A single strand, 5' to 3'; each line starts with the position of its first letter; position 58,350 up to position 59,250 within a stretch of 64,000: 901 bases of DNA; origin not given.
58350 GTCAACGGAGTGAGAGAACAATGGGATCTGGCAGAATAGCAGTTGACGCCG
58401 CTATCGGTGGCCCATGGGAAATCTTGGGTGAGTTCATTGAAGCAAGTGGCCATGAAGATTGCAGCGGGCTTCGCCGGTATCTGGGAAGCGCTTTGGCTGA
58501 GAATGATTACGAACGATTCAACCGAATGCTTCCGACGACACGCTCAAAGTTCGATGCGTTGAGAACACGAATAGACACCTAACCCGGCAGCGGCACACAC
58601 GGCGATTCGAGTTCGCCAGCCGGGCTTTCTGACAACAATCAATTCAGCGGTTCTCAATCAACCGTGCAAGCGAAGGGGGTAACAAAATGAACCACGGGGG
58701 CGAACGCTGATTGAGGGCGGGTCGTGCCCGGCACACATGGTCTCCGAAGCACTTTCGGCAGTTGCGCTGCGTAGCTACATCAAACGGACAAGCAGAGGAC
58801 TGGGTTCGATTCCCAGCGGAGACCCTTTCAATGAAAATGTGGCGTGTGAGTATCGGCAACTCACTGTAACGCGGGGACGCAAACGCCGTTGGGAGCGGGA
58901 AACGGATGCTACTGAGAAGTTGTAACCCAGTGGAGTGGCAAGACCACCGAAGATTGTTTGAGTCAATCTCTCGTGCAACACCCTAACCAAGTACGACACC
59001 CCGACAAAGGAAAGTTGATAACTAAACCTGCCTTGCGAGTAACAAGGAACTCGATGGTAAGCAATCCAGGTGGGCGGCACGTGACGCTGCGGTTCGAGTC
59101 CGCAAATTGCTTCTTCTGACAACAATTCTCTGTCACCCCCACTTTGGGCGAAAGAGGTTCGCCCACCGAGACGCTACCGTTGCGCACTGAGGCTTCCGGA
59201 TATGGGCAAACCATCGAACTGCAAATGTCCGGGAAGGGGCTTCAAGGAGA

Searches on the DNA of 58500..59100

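Call 125: search_rna_families(source=window, start=58500, end=59100, threshold=evalue, max_evalue=1, show_alignments=1)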
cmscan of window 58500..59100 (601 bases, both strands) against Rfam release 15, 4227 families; matches with E-value up to 1: 3.
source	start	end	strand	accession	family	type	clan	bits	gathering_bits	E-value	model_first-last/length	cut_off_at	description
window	58740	58823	+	RF01684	mascRNA-menRNA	Gene;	-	26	42.5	0.0052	1-56/56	no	MALAT1-associated small cytoplasmic RNA/MEN beta RNA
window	58740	58825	-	RF04354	Plastid-ycf2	Cis-reg;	-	20.2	65.7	0.16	1-75/75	no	Plastid-ycf2 5UTR RNA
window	58739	58824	+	RF01852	tRNA-Sec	Gene; tRNA;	CL00001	19.1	47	0.42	1-91/91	no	Selenocysteine transfer RNA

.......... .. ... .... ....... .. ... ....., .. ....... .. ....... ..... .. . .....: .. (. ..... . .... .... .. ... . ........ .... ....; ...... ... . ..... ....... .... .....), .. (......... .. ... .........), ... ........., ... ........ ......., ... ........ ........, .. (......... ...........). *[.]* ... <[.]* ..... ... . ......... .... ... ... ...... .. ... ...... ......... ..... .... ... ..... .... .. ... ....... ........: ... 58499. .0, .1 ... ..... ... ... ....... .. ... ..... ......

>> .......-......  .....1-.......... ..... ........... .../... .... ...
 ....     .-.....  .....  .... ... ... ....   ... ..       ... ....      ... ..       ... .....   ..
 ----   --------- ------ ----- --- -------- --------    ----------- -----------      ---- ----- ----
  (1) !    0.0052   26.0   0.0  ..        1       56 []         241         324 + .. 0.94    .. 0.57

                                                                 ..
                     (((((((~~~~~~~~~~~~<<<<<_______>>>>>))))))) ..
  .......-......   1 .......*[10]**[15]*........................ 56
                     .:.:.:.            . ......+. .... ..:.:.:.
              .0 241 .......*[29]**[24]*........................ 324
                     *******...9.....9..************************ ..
